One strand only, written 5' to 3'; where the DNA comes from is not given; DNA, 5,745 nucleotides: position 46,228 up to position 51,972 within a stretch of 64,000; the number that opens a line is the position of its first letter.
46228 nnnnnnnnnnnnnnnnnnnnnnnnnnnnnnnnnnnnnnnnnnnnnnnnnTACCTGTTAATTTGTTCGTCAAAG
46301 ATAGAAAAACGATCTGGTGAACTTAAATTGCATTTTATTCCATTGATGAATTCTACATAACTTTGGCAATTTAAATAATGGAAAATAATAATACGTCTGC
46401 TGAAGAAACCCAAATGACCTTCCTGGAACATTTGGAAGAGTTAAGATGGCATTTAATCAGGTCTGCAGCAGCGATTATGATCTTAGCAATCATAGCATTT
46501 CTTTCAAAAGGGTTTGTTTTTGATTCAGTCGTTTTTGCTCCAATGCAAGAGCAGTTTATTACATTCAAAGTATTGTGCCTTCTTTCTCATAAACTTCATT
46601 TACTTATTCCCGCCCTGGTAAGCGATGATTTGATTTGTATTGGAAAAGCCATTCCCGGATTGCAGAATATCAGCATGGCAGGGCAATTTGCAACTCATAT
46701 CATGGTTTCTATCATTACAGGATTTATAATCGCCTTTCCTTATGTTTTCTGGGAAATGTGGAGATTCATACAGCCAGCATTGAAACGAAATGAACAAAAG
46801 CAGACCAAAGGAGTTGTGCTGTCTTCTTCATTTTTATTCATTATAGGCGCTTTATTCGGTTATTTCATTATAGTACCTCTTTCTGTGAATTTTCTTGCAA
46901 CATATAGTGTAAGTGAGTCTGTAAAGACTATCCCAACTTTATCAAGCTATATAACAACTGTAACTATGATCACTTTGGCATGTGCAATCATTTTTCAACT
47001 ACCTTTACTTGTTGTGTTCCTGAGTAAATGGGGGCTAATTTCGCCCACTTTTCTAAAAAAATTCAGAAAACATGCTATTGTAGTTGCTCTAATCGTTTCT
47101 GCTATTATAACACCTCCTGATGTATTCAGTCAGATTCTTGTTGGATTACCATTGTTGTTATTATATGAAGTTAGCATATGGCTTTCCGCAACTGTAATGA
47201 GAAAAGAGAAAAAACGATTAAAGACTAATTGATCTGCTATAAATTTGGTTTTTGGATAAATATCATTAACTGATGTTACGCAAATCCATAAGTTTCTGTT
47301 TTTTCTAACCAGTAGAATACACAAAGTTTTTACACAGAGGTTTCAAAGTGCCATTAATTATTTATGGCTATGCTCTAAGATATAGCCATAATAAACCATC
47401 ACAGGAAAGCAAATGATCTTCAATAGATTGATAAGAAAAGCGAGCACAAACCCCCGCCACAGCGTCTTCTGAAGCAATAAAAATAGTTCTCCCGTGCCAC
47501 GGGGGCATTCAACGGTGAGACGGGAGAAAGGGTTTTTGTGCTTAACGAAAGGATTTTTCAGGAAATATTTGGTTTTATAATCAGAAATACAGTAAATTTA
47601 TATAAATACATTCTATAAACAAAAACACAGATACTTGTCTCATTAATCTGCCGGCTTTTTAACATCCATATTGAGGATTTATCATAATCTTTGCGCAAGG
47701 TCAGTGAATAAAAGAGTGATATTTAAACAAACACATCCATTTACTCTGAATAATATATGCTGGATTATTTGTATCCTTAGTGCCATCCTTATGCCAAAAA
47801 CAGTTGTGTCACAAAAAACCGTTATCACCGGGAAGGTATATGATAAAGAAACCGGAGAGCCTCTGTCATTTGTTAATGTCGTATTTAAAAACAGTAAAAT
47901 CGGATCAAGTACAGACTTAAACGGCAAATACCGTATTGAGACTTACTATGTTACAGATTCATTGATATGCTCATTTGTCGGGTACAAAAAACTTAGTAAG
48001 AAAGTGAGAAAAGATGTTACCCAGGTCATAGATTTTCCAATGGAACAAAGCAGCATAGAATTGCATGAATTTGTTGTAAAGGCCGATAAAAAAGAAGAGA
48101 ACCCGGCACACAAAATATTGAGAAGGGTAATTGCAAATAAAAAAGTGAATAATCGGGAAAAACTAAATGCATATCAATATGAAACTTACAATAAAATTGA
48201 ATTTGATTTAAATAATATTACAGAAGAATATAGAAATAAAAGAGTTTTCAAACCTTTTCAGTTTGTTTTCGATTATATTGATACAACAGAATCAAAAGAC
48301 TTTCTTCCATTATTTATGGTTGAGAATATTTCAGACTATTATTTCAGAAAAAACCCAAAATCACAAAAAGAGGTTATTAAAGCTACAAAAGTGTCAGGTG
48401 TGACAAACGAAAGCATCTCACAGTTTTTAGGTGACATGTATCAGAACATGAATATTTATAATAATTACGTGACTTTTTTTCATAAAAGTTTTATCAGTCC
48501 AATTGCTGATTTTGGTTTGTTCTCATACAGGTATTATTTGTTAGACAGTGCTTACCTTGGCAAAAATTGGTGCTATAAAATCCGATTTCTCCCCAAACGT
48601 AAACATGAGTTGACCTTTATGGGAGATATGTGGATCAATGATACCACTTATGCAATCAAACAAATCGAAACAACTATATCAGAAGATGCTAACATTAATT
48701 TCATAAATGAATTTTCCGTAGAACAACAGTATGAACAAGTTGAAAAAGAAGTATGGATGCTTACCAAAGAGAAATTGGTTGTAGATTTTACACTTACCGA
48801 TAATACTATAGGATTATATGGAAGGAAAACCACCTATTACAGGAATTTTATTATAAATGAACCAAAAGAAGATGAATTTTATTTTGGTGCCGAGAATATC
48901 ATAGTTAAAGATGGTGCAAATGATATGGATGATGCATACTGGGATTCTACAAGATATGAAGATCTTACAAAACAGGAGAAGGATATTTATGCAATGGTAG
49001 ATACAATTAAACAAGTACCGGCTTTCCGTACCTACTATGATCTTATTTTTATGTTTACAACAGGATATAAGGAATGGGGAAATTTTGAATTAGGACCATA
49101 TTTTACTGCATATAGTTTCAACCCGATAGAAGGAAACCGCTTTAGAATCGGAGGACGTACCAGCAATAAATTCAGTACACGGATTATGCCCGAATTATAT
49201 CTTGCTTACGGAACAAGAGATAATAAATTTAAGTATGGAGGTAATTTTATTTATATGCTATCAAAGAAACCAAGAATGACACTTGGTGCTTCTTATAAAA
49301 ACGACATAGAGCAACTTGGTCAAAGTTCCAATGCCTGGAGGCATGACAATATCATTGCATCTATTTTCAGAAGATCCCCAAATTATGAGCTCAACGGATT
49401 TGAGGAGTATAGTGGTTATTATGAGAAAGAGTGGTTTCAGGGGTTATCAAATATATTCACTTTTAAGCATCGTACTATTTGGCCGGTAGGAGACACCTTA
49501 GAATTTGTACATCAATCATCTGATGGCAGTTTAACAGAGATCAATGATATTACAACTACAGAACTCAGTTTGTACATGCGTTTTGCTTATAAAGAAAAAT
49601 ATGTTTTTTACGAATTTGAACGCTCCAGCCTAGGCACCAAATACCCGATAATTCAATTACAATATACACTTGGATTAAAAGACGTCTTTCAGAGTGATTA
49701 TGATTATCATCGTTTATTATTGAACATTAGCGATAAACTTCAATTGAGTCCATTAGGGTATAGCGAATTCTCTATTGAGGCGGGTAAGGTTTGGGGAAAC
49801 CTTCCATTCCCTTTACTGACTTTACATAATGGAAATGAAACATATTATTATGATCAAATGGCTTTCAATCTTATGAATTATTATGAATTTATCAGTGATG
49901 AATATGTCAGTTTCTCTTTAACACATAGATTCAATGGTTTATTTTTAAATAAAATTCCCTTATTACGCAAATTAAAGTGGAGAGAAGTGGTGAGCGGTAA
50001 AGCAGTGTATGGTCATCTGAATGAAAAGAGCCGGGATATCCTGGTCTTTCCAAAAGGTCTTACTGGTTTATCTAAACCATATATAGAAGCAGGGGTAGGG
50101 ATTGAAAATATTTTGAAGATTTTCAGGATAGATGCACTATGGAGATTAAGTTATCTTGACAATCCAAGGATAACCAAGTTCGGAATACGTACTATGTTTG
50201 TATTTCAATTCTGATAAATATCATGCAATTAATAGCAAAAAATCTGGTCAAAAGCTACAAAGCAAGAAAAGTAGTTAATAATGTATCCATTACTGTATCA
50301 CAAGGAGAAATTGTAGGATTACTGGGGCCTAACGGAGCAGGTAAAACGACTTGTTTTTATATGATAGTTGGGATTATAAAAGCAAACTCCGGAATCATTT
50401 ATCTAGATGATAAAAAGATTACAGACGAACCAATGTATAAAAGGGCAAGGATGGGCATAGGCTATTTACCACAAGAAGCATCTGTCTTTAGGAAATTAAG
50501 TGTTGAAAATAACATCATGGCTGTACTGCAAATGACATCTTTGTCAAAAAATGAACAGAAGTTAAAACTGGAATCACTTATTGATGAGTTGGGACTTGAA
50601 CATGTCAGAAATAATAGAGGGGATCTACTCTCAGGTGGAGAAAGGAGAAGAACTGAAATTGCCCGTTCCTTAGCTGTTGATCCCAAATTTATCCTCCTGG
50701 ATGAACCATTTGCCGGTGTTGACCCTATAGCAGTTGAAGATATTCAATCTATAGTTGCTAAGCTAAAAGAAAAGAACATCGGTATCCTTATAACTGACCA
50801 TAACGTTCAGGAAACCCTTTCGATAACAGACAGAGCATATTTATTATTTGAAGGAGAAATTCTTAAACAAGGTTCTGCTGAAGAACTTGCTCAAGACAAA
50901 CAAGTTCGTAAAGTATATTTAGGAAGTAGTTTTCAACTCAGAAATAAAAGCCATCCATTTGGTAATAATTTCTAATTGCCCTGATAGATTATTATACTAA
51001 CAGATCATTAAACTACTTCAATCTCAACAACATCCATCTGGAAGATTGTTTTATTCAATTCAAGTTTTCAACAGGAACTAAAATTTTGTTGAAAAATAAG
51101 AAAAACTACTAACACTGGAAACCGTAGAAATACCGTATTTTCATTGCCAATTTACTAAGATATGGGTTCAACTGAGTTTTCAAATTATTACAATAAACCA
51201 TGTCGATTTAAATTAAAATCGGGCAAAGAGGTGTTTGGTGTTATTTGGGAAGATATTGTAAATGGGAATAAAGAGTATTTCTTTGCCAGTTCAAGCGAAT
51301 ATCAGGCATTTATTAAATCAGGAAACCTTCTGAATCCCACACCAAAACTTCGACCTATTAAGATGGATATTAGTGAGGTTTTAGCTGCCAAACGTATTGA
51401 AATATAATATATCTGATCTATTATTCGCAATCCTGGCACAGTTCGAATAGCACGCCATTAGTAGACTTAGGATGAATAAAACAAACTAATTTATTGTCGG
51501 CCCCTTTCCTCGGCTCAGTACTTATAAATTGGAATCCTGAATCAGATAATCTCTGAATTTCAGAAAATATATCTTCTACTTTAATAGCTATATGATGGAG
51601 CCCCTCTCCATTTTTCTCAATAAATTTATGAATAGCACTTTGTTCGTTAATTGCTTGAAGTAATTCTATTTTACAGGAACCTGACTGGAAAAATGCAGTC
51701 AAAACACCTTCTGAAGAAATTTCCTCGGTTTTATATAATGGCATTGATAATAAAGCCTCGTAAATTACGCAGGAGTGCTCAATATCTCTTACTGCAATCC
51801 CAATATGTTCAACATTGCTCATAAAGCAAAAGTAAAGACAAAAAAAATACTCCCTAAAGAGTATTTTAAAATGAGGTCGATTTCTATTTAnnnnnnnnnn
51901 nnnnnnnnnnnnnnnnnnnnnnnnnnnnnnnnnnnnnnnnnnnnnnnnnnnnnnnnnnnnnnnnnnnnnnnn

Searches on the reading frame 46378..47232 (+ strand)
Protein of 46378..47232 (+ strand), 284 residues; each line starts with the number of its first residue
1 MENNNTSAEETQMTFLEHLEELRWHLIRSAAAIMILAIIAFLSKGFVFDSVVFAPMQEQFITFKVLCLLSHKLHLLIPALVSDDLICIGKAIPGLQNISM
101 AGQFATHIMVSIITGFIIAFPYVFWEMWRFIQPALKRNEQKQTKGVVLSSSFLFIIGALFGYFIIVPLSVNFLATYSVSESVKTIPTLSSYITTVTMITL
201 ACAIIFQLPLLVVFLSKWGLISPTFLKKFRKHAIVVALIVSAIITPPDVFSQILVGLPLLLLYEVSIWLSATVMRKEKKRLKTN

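Call 58: search_protein_families(library=pfam, proteins=[window:46378-47232:+], max_evalue=0.00001)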
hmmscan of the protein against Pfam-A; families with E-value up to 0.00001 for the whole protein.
window:46378-47232:+ (284 aa): 1 family
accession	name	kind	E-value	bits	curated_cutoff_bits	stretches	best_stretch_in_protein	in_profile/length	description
PF00902.23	TatC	-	2e-63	214.4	25.1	1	17-258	1-208/208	Sec-independent protein translocase protein (TatC)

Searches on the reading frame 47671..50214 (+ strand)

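Call 3: search_protein_families(library=pfam, proteins=[window:47671-50214:+], max_evalue=0.01)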
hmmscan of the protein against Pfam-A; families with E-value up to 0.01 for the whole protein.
window:47671-50214:+ (847 aa): 4 families
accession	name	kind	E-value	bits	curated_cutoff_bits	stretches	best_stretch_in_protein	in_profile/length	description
PF18939.6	DUF5686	-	2.4e-80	271.2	39.2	1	149-780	1-655/669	Family of unknown function (DUF5686)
PF13715.12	CarbopepD_reg_2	-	5e-18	65.4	32.2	1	52-136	1-88/88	CarboxypepD_reg-like domain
PF13620.12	CarboxypepD_reg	-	1.6e-07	32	32.3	1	52-124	2-81/82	Carboxypeptidase regulatory-like domain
PF23591.1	CILP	-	4.7e-05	23.8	27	1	47-128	2-78/90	Cartilage intermediate layer protein 1-like domain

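Call 4: search_protein_families(library=ncbifam, proteins=[window:47671-50214:+], max_evalue=0.01)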
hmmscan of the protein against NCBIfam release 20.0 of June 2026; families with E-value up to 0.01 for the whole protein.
window:47671-50214:+ (847 aa): 0 families

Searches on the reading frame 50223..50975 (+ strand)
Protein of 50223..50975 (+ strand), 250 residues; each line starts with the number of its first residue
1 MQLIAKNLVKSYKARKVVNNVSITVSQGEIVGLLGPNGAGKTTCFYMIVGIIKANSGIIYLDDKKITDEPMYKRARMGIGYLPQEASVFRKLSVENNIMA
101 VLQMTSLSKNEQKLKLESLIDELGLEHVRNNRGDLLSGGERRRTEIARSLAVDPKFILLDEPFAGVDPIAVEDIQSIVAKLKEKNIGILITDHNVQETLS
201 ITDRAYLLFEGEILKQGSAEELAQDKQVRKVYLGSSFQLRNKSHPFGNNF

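Call 3: search_protein_families(library=pfam, proteins=[window:50223-50975:+], max_evalue=0.01)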
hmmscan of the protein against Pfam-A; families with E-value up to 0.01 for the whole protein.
window:50223-50975:+ (250 aa): 5 families
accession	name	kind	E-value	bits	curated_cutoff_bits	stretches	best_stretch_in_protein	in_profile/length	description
PF00005.33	ABC_tran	-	4.8e-35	121.6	25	1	18-164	1-137/137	ABC transporter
PF13304.12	AAA_21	-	0.0004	21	27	0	30-46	1-17/304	AAA domain, putative AbiEii toxin, Type IV TA system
PF02463.25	SMC_N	-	0.00061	19.7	40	0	9-194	10-198/220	RecF/RecN/SMC N terminal domain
PF12399.14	BCA_ABC_TP_C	-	0.0032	17.5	25.5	1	217-237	6-26/27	Branched-chain amino acid ATP-binding cassette transporter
PF19993.5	DO-GTPase2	-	0.0041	17.2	27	1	30-62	2-36/226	Double-GTPase 2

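Call 4: search_protein_families(library=ncbifam, proteins=[window:50223-50975:+], max_evalue=0.01)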
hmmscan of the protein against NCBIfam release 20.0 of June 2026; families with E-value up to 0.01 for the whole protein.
window:50223-50975:+ (250 aa): 190 families (the best 25 are shown)
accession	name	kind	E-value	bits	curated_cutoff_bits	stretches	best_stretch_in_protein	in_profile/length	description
TIGR04406.1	LPS_export_lptB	equivalog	6.5e-113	375.9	240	1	3-239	2-239/239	LPS export ABC transporter ATP-binding protein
NF008144.0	PRK10895.1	equivalog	3e-96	321.5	381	1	2-239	3-241/241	LPS export ABC transporter ATP-binding protein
TIGR03410.1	urea_trans_UrtE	equivalog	9.6e-50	169.2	285.8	1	5-230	3-226/230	urea ABC transporter ATP-binding subunit UrtE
TIGR01188.1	drrA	subfamily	1.4e-48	165.7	312.45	1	10-225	1-214/302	daunorubicin resistance ABC transporter, ATP-binding protein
NF040840.2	tungstate_WtpC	equivalog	7.7e-44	150.4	440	1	5-225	4-221/347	tungstate ABC transporter ATP-binding protein WtpC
TIGR03864.1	PQQ_ABC_ATP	hypoth_equivalog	7.8e-44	149.9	302.25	1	4-231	3-228/236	ABC transporter, ATP-binding subunit, PQQ-dependent alcohol dehydrogenase system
TIGR03411.1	urea_trans_UrtD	equivalog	1.7e-43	149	304.1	1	3-234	3-241/242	urea ABC transporter ATP-binding protein UrtD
NF008449.1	PRK11300.1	equivalog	1.8e-42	145.3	362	1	8-235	11-254/255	high-affinity branched-chain amino acid ABC transporter ATP-binding protein LivG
TIGR00968.1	3a0106s01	subfamily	3.1e-42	144.7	342.75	1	6-226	4-222/237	sulfate ABC transporter ATP-binding protein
TIGR03522.1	GldA_ABC_ATP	equivalog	1.6e-40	139.5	402.6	1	1-232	1-229/301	gliding motility-associated ABC transporter ATP-binding subunit GldA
NF033858.1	ABC2_perm_RbbA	equivalog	3.7e-40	137.7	1050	1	3-229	267-491/909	ribosome-associated ATPase/putative transporter RbbA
TIGR03740.1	galliderm_ABC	subfamily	5.2e-40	137.5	309.75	1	5-221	3-210/223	lantibiotic protection ABC transporter ATP-binding subunit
TIGR01186.1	proV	subfamily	8.4e-40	137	326.6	1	15-224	6-219/363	betaine/proline/choline family ABC transporter ATP-binding protein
TIGR03265.1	PhnT2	equivalog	1.5e-39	136.2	457.7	1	3-227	5-227/353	putative 2-aminoethylphosphonate ABC transporter ATP-binding protein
NF043075.1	MMSYN1_0197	equivalog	4.2e-39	134.4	550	1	5-227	5-225/341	spermidine/putrescine ABC transporter ATP-binding protein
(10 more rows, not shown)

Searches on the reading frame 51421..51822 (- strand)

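Call 3: search_protein_families(library=pfam, proteins=[window:51421-51822:-], max_evalue=0.01)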
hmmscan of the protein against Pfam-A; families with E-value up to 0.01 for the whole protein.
window:51421-51822:- (133 aa): 3 families
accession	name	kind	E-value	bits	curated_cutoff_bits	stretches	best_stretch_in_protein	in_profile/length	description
PF13669.12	Glyoxalase_4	-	1.5e-21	77.2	27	1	6-115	2-109/109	Glyoxalase/Bleomycin resistance protein/Dioxygenase superfamily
PF00903.31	Glyoxalase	-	9.3e-15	55.5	20.6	1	4-128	2-121/121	Glyoxalase/Bleomycin resistance protein/Dioxygenase superfamily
PF13468.12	Glyoxalase_3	-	7.1e-05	23.4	25.1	1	5-105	2-108/176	Glyoxalase-like domain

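Call 4: search_protein_families(library=ncbifam, proteins=[window:51421-51822:-], max_evalue=0.01)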
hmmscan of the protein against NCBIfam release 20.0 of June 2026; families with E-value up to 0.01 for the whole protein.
window:51421-51822:- (133 aa): 13 families
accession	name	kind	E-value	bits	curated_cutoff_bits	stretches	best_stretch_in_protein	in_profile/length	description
TIGR03081.1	metmalonyl_epim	equivalog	7.6e-40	136.5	114.95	1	4-130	2-129/129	methylmalonyl-CoA epimerase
TIGR01263.1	4HPPD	equivalog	1.6e-08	34.4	277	1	6-102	161-266/353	4-hydroxyphenylpyruvate dioxygenase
TIGR00068.2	glyox_I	equivalog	5.4e-07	29.6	120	1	5-130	3-139/143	lactoylglutathione lyase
NF050075.1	SMU1112c_YaeR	equivalog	1.4e-06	28.6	140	1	2-117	2-115/125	SMU1112c/YaeR family gloxylase I-like metalloprotein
NF050074.1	glyox_I_GloA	exception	3.3e-06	27.3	165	1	4-104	2-98/121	lactoylglutathione lyase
NF000125.1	498180014_fosA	hypoth_equivalog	5.4e-06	26.6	250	1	4-126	6-117/129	Fos family putative thiol transferase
NF003152.0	PRK04101.1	equivalog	0.00063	20.1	171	1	2-119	3-110/139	metallothiol transferase FosB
NF041541.1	fosBx1_fam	exception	0.0011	19.4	290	1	3-120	4-111/138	FosBx1 family fosfomycin resistance bacillithiol transferase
NF042435.1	DhshikDhtase_QuiC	equivalog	0.0014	17.2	1200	1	47-99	491-544/635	3-dehydroshikimate dehydratase QuiC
NF000063.1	Fos_BSH_Sepi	exception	0.002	18.3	300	1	2-120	4-112/142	FosB family fosfomycin resistance bacillithiol transferase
NF000493.1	Fos_BSH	exception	0.0032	17.9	240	1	2-119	2-109/137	FosB/FosD family fosfomycin resistance bacillithiol transferase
NF000495.1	FosK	exception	0.0082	16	280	0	3-36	4-37/132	fosfomycin resistance glutathione transferase FosK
NF009141.0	PRK12494.1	equivalog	0.0099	15.8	175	0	55-117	23-87/175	NAD(P)H-quinone oxidoreductase subunit J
